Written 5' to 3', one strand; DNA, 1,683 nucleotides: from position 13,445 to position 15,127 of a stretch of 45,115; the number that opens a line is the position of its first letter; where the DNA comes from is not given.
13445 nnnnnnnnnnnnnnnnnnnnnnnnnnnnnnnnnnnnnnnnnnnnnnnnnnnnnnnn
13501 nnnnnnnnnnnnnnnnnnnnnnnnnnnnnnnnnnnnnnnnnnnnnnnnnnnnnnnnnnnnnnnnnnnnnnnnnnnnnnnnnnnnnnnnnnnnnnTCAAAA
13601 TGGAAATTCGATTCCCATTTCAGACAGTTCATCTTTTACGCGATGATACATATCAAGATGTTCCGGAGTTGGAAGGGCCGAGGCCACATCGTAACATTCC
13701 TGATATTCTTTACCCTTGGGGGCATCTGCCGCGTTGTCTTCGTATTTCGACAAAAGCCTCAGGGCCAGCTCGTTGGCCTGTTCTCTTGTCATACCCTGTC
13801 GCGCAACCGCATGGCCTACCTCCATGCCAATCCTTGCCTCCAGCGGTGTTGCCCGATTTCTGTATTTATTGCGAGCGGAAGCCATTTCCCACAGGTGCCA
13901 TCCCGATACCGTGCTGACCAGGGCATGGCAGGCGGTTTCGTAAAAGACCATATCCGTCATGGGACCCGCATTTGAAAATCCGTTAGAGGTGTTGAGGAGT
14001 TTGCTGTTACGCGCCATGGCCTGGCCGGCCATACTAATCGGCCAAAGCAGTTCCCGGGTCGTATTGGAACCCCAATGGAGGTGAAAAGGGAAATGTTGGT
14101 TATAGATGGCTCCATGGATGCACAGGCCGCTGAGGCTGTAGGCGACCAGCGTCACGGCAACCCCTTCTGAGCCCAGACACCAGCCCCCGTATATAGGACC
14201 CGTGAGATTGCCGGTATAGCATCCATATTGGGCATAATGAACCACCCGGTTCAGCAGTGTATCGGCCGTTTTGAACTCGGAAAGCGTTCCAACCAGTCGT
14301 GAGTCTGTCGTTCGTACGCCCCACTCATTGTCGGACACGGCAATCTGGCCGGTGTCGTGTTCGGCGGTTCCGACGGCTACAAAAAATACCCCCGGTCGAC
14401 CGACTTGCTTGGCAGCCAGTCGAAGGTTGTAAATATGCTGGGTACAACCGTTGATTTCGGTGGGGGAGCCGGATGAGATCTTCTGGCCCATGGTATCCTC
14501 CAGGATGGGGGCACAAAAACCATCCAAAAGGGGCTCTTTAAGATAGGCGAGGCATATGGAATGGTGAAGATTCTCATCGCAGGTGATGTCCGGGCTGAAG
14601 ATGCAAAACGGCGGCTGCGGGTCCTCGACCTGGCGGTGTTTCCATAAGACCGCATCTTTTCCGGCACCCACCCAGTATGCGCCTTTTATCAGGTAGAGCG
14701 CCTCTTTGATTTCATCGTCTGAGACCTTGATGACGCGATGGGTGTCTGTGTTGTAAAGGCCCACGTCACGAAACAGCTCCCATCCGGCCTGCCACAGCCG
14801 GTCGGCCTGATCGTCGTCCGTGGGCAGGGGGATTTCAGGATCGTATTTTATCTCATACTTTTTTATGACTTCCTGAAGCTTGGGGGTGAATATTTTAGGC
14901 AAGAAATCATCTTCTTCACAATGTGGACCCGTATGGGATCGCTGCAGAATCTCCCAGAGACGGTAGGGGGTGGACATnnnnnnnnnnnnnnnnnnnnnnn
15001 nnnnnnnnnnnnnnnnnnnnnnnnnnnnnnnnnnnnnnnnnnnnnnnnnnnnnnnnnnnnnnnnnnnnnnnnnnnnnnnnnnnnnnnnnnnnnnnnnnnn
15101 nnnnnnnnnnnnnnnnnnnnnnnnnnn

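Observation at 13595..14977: Non-pyrrolysine homologue of monomethylamine methyltransferase MtmB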

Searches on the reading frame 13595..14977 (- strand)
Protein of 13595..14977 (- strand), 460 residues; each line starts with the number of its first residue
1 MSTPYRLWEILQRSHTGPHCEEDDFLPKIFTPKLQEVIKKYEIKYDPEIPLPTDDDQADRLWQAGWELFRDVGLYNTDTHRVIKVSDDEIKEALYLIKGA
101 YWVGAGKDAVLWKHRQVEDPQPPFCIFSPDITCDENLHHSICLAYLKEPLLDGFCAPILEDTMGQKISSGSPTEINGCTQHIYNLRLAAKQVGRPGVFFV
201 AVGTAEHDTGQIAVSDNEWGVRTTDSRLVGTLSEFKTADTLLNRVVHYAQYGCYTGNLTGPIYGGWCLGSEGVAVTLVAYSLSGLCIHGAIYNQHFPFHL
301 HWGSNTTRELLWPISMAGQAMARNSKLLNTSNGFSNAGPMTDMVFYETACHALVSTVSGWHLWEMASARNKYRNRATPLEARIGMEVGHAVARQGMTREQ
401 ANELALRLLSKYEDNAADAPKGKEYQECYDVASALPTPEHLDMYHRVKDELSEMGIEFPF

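Call 3: search_protein_families(library=pfam, proteins=[window:13595-14977:-], max_evalue=0.01)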
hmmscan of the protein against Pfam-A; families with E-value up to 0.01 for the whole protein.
window:13595-14977:- (460 aa): 1 family
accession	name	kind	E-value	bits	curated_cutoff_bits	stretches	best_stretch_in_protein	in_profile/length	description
PF05369.18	MtmB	-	2.4e-92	310.5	25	1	7-456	3-450/450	Monomethylamine methyltransferase MtmB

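Call 4: search_protein_families(library=ncbifam, proteins=[window:13595-14977:-], max_evalue=0.01)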
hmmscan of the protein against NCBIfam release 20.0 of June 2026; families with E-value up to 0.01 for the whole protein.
window:13595-14977:- (460 aa): 0 families

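Call 6: search_solved_structures(query=window:13595-14977:-, max_evalue=0.001, show_alignments=2)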
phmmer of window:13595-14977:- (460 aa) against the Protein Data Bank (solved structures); distinct sequences matched with E-value up to 0.001: 2.
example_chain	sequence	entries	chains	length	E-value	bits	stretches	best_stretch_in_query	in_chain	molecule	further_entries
1l2q_A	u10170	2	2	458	1e-60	208.9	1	7-458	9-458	monomethylamine methyltransferase | Monomethylamine methyltransferase mtmB1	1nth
1tv2_A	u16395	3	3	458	1.4e-60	208.3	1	7-458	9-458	Monomethylamine methyltransferase mtmB1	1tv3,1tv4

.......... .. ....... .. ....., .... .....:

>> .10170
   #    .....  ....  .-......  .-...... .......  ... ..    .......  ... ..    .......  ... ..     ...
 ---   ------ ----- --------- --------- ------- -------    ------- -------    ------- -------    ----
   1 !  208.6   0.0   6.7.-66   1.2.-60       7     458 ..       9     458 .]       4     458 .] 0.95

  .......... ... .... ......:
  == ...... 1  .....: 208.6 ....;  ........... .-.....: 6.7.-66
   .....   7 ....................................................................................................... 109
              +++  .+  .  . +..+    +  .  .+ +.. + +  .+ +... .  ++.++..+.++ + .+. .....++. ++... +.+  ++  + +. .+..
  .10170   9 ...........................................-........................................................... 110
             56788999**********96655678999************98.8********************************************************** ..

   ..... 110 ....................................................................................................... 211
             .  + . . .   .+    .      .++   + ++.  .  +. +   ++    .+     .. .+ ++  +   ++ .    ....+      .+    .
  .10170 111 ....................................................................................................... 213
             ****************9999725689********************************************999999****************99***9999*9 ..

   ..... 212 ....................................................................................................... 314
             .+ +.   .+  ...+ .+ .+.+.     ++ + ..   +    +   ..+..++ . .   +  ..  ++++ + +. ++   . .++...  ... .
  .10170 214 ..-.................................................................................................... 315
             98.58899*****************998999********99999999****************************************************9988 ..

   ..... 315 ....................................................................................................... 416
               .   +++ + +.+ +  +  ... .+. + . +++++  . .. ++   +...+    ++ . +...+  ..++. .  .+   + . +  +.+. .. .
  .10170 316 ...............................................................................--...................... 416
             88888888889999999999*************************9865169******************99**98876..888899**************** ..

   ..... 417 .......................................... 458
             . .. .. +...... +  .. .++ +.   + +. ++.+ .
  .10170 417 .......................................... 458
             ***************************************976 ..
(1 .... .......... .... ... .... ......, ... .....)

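Call 12: find_homologous_proteins(query=window:13595-14977:-, max_evalue=0.00001)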
Query window:13595-14977:- (460 aa): 551 proteins with E <= 0.00001 among 7185 candidates; the best 120 are listed.
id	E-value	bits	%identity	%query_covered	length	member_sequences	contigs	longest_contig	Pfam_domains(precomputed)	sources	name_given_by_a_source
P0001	0.0e+0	1017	91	100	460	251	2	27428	PF05369.19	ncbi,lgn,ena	-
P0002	8.7e-281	949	84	100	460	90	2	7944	PF05369.19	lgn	-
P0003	8.2e-278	940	84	100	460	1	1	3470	PF05369.19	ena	-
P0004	8.0e-277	936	84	100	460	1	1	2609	PF05369.19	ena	-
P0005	2.1e-276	935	83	100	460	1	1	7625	PF05369.19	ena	-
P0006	5.2e-276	934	83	100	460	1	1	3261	PF05369.19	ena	-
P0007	2.6e-275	931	83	100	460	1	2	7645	PF05369.19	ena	-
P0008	7.5e-275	930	83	100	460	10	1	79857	PF05369.19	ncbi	-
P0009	9.2e-275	930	82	100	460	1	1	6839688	PF05369.19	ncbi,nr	ncbi:MAG: monomethylamine:corrinoid methyltransferase [Desulfobacterales bacterium]|nr:MAG: monometh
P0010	2.0e-274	928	83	100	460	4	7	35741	PF05369.19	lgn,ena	-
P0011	1.0e-271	920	82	100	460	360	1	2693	PF05369.19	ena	-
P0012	8.7e-271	916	82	100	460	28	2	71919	PF05369.19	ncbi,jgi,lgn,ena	-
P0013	3.9e-270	914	82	100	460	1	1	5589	PF05369.19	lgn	-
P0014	2.6e-269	912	82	100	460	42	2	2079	PF05369.19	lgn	-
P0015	1.5e-268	909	81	100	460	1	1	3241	PF05369.19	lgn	-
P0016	3.5e-268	908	81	100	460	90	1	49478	PF05369.19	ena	-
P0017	3.4e-267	905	80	100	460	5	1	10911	PF05369.19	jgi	jgi:hypothetical protein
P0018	3.8e-267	904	80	100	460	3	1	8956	PF05369.19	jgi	jgi:methylamine---corrinoid protein Co-methyltransferase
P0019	5.2e-266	901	80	100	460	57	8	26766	PF05369.19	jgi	-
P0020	9.9e-266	900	80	100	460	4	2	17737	PF05369.19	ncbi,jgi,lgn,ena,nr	ncbi:MAG: hypothetical protein DRP87_07460 [Spirochaetes bacterium]|nr:MAG: hypothetical protein DRP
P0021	1.1e-265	900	81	100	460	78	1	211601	PF05369.19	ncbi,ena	-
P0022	1.8e-265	899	79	100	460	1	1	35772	PF05369.19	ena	-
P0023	2.7e-265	898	79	100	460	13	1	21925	PF05369.19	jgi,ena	-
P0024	2.9e-265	898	80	100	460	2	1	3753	PF05369.19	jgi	jgi:methylamine--corrinoid protein Co-methyltransferase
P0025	6.6e-265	897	80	100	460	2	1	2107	PF05369.19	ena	-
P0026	7.3e-265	897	80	100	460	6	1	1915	PF05369.19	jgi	jgi:hypothetical protein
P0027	9.9e-265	896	80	100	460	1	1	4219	PF05369.19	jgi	jgi:methylamine--corrinoid protein Co-methyltransferase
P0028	1.0e-264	896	80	100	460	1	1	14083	PF05369.19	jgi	jgi:methylamine--corrinoid protein Co-methyltransferase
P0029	2.8e-263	892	80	100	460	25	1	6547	PF05369.19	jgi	jgi:hypothetical protein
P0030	1.9e-261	886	80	100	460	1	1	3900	PF05369.19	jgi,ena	-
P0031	3.1e-258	875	78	100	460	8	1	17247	PF05369.19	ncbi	-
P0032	4.4e-258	875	78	100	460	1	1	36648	PF05369.19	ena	-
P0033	5.7e-258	874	77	100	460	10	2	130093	PF05369.19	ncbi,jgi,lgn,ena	-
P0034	1.3e-257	873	79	100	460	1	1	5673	PF05369.19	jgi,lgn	jgi:hypothetical protein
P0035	1.0e-255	867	77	100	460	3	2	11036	PF05369.19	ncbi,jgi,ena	jgi:methylamine---corrinoid protein Co-methyltransferase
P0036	3.1e-255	865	79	100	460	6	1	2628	PF05369.19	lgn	-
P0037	3.8e-255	865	77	100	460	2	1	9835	PF05369.19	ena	-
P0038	5.4e-255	864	78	100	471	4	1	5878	PF05369.19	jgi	jgi:hypothetical protein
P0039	5.5e-255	864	77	100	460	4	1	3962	PF05369.19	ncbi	-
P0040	1.1e-254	863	77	100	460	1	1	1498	PF05369.19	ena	-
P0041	2.2e-254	862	77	100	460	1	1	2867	PF05369.19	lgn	-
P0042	9.8e-254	860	76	100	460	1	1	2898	PF05369.19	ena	-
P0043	1.2e-253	860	76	100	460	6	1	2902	PF05369.19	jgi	jgi:hypothetical protein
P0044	1.3e-253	860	78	100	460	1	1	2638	PF05369.19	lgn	-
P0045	2.9e-253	859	77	100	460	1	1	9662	PF05369.19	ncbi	-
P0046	9.5e-253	857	76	100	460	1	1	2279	PF05369.19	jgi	-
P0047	1.1e-252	857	76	100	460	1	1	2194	PF05369.19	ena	-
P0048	2.4e-252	856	77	100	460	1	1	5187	PF05369.19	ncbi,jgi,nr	ncbi:MAG: monomethylamine:corrinoid methyltransferase [Deltaproteobacteria bacterium]|nr:monomethyla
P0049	2.4e-252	856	76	100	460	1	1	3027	PF05369.19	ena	-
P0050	4.8e-252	855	76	100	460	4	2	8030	PF05369.19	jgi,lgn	jgi:methylamine--corrinoid protein Co-methyltransferase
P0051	4.9e-252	855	77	100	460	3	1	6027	PF05369.19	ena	-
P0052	5.3e-252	855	76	100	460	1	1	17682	PF05369.19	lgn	-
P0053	5.5e-252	854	77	100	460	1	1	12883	PF05369.19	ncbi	ncbi:monomethylamine:corrinoid methyltransferase [Thermodesulfobacteriota bacterium]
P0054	1.0e-251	854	75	100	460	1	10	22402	PF05369.19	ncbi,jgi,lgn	ncbi:MAG: monomethylamine:corrinoid methyltransferase [Desulfobacterales bacterium]|jgi:hypothetical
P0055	1.2e-251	853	76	100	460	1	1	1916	PF05369.19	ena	-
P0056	1.4e-251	853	75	100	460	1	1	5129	PF05369.19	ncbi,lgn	ncbi:MAG: monomethylamine:corrinoid methyltransferase [Desulfobacterales bacterium]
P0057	2.0e-251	853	75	100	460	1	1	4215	PF05369.19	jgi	jgi:hypothetical protein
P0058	2.6e-251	852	77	100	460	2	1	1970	PF05369.19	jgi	jgi:methylamine--corrinoid protein Co-methyltransferase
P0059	1.3e-250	850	75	100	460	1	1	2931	PF05369.19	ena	-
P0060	1.4e-250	850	76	100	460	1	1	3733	PF05369.19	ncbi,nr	ncbi:MAG: monomethylamine:corrinoid methyltransferase [Deltaproteobacteria bacterium]|nr:monomethyla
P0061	2.2e-250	849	76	100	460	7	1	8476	PF05369.19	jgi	jgi:hypothetical protein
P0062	9.9e-250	847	77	100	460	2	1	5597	PF05369.19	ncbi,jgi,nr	ncbi:MAG: monomethylamine:corrinoid methyltransferase [Deltaproteobacteria bacterium]|nr:monomethyla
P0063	1.3e-249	847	75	100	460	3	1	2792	PF05369.19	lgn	-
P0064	3.4e-249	845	76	100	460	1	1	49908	PF05369.19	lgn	-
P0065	5.2e-249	845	75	100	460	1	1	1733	PF05369.19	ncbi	-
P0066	6.2e-249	844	75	100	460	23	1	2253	PF05369.19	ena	-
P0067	1.1e-248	844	76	98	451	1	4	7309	PF05369.19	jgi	jgi:hypothetical protein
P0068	1.1e-248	844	75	100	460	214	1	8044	PF05369.19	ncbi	-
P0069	3.0e-248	842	75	100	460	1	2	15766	PF05369.19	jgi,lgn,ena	-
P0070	8.5e-248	841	75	100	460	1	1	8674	PF05369.19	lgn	-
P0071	9.6e-248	840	76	98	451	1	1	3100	PF05369.19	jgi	jgi:hypothetical protein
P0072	1.1e-247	840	75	100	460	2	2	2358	PF05369.19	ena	-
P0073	3.7e-246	835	75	98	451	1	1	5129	PF05369.19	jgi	jgi:hypothetical protein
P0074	9.1e-246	834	75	98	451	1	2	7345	PF05369.19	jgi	jgi:hypothetical protein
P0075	2.8e-245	832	74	100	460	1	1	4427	PF05369.19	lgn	-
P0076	4.2e-244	828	75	98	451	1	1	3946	PF05369.19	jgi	jgi:hypothetical protein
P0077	5.1e-244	828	77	96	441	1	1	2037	PF05369.19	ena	-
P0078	1.8e-243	826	77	96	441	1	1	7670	PF05369.19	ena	-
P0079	2.2e-243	826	75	100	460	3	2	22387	PF05369.19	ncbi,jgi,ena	jgi:methylamine--corrinoid protein Co-methyltransferase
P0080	2.6e-243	826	77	96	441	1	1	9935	PF05369.19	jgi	jgi:hypothetical protein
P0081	2.6e-243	826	73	100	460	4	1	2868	PF05369.19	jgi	jgi:hypothetical protein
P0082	5.4e-243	825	75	100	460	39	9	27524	PF05369.19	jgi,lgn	-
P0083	3.7e-242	822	74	100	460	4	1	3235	PF05369.19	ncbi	-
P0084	4.2e-242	822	74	100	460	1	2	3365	PF05369.19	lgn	-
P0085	5.4e-242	822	77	96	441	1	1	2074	PF05369.19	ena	-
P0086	1.0e-241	821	73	100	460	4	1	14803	PF05369.19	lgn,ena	-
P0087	6.1e-241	818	82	89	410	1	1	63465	PF05369.19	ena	-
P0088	9.2e-241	817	73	100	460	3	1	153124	PF05369.19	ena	-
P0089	1.4e-240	817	73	100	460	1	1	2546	PF05369.19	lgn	-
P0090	1.6e-240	817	76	96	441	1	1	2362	PF05369.19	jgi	jgi:hypothetical protein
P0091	2.8e-240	816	73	100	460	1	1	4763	PF05369.19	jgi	jgi:methylamine---corrinoid protein Co-methyltransferase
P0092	4.0e-240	815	73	100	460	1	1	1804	PF05369.19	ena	-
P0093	4.4e-240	815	73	100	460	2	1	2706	PF05369.19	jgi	jgi:hypothetical protein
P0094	5.4e-240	815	72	100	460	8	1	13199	PF05369.19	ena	-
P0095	3.8e-239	812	73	100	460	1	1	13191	PF05369.19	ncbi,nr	ncbi:monomethylamine:corrinoid methyltransferase [Desulfococcaceae bacterium HSG7]|nr:monomethylamin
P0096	8.8e-239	811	73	100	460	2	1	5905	PF05369.19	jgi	-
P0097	1.3e-238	810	76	96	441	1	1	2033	PF05369.19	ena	-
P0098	1.8e-238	810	74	100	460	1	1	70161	PF05369.19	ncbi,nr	ncbi:monomethylamine:corrinoid methyltransferase [Desulfococcaceae bacterium HSG9]|nr:monomethylamin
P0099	3.0e-238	809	71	100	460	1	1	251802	PF05369.19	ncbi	-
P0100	3.3e-238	809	76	96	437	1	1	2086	PF05369.19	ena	-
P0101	6.0e-238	808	73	100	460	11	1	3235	PF05369.19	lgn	-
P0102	6.8e-238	808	72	100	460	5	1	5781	PF05369.19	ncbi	-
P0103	9.5e-238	808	72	100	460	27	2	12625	PF05369.19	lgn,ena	-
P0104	9.6e-238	808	73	100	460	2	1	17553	PF05369.19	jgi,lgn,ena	-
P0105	5.3e-237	805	72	100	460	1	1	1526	PF05369.19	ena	-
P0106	1.3e-236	804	72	100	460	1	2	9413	PF05369.19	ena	-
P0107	1.8e-236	803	71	100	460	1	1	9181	PF05369.19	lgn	-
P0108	2.2e-236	803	73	100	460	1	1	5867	PF05369.19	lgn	-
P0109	4.9e-236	802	71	100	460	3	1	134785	PF05369.19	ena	-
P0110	6.3e-236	802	72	100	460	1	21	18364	PF05369.19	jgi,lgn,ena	-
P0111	7.8e-236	801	71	100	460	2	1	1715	PF05369.19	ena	-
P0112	1.2e-235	801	72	100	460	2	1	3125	PF05369.19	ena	-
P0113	1.2e-235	801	72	100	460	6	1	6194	PF05369.19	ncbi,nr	ncbi:MAG: monomethylamine:corrinoid methyltransferase [Desulfobacterales bacterium]|nr:monomethylami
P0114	1.6e-235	800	72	100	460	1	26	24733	PF05369.19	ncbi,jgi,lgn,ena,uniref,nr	ncbi:MAG: monomethylamine:corrinoid methyltransferase [Desulfobacula sp.]|uniref:monomethylamine:cor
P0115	2.2e-235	800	72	100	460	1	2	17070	PF05369.19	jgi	jgi:methylamine--corrinoid protein Co-methyltransferase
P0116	2.6e-235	799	71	100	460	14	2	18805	PF05369.19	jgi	jgi:hypothetical protein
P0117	1.5e-234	797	72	100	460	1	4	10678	PF05369.19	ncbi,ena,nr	ncbi:MAG: monomethylamine:corrinoid methyltransferase [Desulfobacula sp.]|nr:monomethylamine:corrino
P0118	1.8e-234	797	72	100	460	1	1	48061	PF05369.19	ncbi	ncbi:MAG: monomethylamine:corrinoid methyltransferase [Pseudomonadota bacterium]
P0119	6.6e-234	795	72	100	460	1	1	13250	PF05369.19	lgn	-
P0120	7.2e-234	795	71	100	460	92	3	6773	PF05369.19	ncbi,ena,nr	ncbi:MAG: hypothetical protein BA866_13435 [Desulfobulbaceae bacterium S5133MH15]|nr:MAG: hypothetic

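Call 20: find_encoding_contigs(protein=window:13595-14977:-, flank=10000, max_places=4)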
Protein window:13595-14977:- (460 aa): 5 contigs read that carry it; 4 places shown.
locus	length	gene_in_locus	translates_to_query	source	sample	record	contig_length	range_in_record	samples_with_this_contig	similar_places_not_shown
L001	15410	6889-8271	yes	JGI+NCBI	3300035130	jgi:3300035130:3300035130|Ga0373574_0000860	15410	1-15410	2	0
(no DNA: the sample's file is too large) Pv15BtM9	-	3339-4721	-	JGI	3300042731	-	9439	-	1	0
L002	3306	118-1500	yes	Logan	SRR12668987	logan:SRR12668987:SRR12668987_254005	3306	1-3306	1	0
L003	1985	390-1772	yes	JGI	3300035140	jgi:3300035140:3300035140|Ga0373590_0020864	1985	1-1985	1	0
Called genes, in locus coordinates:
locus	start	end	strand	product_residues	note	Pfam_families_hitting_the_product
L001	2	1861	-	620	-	PF01734:Patatin (weak)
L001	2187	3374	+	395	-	PF02746:MR_MLE_N, PF13378:MR_MLE_C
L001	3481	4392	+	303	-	PF03446:NAD_binding_2, PF03807:F420_oxidored (weak), PF14833:NAD_binding_11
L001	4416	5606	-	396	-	PF00465:Fe-ADH, PF13685:Fe-ADH_2, PF25137:ADH_Fe_C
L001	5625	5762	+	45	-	-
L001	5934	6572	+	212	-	PF02607:B12-binding_2, PF02310:B12-binding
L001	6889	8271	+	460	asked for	PF05369:MtmB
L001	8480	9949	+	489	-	PF06253:MTTB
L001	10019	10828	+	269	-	PF00528:BPD_transp_1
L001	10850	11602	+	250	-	PF00005:ABC_tran, PF02463:SMC_N, PF09818:ABC_ATPase (faint), PF13304:AAA_21 (faint), PF13401:AAA_22 (weak)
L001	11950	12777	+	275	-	PF00497:SBP_bac_3, PF10613:Lig_chan-Glu_bd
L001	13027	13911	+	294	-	PF00528:BPD_transp_1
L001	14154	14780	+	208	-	PF01965:DJ-1_PfpI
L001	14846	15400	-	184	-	PF06808:DctM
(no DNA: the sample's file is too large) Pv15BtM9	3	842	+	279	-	?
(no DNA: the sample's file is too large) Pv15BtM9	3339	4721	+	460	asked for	PF05369:MtmB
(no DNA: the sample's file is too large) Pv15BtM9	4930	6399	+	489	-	PF06253:MTTB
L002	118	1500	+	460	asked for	PF05369:MtmB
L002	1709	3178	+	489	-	PF06253:MTTB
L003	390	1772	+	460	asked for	PF05369:MtmB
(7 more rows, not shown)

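Call 21: find_encoding_contigs(protein=P0009, flank=10000, max_places=3)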
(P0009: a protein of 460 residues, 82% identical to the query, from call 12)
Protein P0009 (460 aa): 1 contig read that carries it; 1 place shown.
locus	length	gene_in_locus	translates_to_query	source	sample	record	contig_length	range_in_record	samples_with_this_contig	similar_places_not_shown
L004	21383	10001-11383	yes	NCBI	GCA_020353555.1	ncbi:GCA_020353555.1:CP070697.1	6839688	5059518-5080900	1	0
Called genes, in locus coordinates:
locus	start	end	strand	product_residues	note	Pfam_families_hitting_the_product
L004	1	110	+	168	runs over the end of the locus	PF09512:ThiW, PF12822:ECF_trnsprt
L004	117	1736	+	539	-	PF01580:FtsK_SpoIIIE (faint), PF02463:SMC_N, PF03193:RsgA_GTPase (faint), PF00005:ABC_tran, PF13304:AAA_21, PF00005:ABC_tran, PF02463:SMC_N (weak), PF13304:AAA_21 (weak), +9 more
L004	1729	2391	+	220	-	PF02361:CbiQ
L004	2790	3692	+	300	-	PF05448:AXE1, PF06500:FrsA-like, PF02129:Peptidase_S15, PF20434:BD-FAE (weak), PF22244:GCE_fung (faint), PF12146:Hydrolase_4, PF00561:Abhydrolase_1, PF12697:Abhydrolase_6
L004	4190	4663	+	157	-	PF01613:Flavin_Reduct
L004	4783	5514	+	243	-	PF02622:DUF179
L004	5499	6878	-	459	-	PF05369:MtmB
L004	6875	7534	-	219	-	PF02607:B12-binding_2, PF02310:B12-binding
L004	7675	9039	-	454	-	PF06253:MTTB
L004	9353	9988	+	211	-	PF02607:B12-binding_2, PF02310:B12-binding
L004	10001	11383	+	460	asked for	PF05369:MtmB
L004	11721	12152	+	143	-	-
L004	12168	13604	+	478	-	PF07731:Cu-oxidase_2 (weak), PF07732:Cu-oxidase_3, PF00394:Cu-oxidase, PF07731:Cu-oxidase_2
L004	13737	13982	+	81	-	PF09851:SHOCT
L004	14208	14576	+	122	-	PF20098:DUF6488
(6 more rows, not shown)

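Call 29: find_encoding_contigs(protein=P0099, flank=10000, max_places=2)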
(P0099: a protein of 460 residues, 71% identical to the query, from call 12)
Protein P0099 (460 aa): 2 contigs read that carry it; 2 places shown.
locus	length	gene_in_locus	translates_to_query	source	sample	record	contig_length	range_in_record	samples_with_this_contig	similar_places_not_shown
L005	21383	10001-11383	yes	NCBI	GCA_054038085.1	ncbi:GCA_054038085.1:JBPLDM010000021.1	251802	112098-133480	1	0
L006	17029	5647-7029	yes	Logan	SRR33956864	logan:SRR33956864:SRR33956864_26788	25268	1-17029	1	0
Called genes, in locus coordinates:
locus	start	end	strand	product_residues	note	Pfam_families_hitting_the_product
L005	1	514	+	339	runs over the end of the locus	PF00497:SBP_bac_3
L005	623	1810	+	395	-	PF00528:BPD_transp_1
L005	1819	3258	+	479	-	PF00528:BPD_transp_1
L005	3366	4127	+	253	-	PF00005:ABC_tran, PF02463:SMC_N (faint), PF13304:AAA_21 (weak)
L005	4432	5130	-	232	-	PF01797:Y1_Tnp (faint)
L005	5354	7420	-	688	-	PF04879:Molybdop_Fe4S4, PF00384:Molybdopterin, PF01568:Molydop_binding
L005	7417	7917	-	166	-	PF12838:Fer4_7, PF13237:Fer4_10 (weak), PF13247:Fer4_11, PF14697:Fer4_21 (weak), PF13187:Fer4_9 (weak), PF25160:LdpA_Fe-S-bd (weak), PF12837:Fer4_6 (weak), PF13237:Fer4_10 (weak), +2 more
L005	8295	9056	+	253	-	PF00392:GntR, PF08220:HTH_DeoR (weak), PF08279:HTH_11 (weak), PF07702:UTRA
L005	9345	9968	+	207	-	PF02607:B12-binding_2, PF02310:B12-binding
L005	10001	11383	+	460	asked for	PF05369:MtmB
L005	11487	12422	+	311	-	PF01208:URO-D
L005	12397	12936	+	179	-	-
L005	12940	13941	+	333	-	PF02492:cobW, PF07683:CobW_C (faint)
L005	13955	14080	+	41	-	-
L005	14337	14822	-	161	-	PF07879:PHB_acc_N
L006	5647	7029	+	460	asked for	PF05369:MtmB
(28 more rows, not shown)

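Call 30: find_encoding_contigs(protein=P0021, flank=10000, max_places=2)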
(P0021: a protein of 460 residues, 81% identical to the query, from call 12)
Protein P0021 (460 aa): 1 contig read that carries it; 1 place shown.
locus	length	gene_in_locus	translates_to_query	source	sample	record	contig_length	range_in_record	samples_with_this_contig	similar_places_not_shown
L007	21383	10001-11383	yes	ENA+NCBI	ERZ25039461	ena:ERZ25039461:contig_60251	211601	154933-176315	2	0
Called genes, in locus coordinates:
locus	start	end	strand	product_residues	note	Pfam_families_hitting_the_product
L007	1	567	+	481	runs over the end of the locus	PF06253:MTTB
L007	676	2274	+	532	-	PF06253:MTTB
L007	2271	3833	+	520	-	PF01546:Peptidase_M20, PF07687:M20_dimer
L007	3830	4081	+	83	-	PF00528:BPD_transp_1 (weak)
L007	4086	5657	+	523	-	PF00005:ABC_tran, PF02463:SMC_N, PF13304:AAA_21 (weak), PF00497:SBP_bac_3, PF10613:Lig_chan-Glu_bd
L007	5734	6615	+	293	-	PF00528:BPD_transp_1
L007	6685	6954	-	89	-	-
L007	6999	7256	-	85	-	-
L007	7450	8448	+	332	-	-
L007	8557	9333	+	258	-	PF09339:HTH_IclR, PF12802:MarR_2 (weak), PF01047:MarR (weak), PF01614:IclR_C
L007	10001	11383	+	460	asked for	PF05369:MtmB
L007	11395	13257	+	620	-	PF01855:POR_N, PF02775:TPP_enzyme_C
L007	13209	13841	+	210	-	PF01558:POR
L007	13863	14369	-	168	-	-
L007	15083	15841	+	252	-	PF13549:ATP-grasp_5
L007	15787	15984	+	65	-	PF13549:ATP-grasp_5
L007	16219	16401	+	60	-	-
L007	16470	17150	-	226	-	PF14486:DUF4432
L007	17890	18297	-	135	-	PF16697:Yop-YscD_cpl, PF00498:FHA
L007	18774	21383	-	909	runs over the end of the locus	PF01315:Ald_Xan_dh_C, PF02738:MoCoBD_1, PF20256:MoCoBD_2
